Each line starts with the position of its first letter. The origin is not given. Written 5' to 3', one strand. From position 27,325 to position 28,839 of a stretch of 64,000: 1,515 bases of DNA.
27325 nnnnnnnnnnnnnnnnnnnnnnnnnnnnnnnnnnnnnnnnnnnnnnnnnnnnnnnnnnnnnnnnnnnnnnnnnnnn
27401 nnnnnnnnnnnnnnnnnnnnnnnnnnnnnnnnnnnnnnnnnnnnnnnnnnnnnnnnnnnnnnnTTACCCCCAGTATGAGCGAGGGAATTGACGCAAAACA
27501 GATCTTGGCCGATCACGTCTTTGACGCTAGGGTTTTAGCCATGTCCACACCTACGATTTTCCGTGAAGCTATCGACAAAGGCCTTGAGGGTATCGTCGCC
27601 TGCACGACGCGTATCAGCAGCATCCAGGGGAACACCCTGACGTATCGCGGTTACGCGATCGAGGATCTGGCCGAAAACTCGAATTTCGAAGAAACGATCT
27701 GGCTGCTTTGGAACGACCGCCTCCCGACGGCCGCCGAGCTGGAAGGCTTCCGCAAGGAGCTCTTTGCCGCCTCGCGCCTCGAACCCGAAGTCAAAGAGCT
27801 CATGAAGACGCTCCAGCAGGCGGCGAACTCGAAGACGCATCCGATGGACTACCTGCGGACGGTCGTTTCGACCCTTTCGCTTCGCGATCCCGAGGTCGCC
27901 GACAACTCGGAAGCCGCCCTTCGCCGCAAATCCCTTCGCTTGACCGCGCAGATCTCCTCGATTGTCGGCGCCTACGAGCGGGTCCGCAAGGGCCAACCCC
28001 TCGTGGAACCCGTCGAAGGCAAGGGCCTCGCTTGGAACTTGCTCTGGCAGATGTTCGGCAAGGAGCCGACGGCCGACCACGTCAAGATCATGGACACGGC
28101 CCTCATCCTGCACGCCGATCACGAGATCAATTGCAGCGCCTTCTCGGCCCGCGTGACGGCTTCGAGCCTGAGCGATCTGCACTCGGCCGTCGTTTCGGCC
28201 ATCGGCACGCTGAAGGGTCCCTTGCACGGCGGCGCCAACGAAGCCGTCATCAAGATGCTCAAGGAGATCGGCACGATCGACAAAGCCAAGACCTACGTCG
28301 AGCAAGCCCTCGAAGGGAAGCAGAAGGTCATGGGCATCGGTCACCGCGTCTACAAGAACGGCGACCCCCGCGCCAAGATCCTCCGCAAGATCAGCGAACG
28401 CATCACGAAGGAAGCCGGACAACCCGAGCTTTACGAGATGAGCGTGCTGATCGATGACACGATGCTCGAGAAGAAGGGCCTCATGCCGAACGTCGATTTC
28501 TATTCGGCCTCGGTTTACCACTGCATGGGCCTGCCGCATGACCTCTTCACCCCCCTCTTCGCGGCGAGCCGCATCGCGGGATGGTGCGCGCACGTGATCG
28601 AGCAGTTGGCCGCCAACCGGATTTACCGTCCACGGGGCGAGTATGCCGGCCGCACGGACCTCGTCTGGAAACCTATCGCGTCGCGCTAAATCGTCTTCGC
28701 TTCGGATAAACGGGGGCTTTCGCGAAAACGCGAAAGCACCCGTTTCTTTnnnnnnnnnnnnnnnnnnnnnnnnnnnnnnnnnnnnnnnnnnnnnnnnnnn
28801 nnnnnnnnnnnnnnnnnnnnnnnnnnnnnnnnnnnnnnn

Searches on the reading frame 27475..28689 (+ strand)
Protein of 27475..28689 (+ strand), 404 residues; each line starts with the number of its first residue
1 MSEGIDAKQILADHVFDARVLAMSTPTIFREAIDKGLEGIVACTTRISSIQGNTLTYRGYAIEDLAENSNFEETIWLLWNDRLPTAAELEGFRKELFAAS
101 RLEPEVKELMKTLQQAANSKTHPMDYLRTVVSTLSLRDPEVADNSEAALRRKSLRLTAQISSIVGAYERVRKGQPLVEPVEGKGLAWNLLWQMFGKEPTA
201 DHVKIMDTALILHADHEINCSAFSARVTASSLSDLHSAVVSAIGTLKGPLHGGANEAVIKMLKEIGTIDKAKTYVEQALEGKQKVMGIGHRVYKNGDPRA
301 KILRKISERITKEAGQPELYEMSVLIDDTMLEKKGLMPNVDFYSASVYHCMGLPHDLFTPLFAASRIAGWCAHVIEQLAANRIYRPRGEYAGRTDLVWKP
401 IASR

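Call 53: search_protein_families(library=pfam, proteins=[window:27475-28689:+], max_evalue=0.00001)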
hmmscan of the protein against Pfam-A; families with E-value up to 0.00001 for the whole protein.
window:27475-28689:+ (404 aa): 1 family
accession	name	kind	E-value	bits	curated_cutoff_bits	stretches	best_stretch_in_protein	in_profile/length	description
PF00285.26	Citrate_synt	-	3.3e-131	438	27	1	36-387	1-357/357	Citrate synthase, C-terminal domain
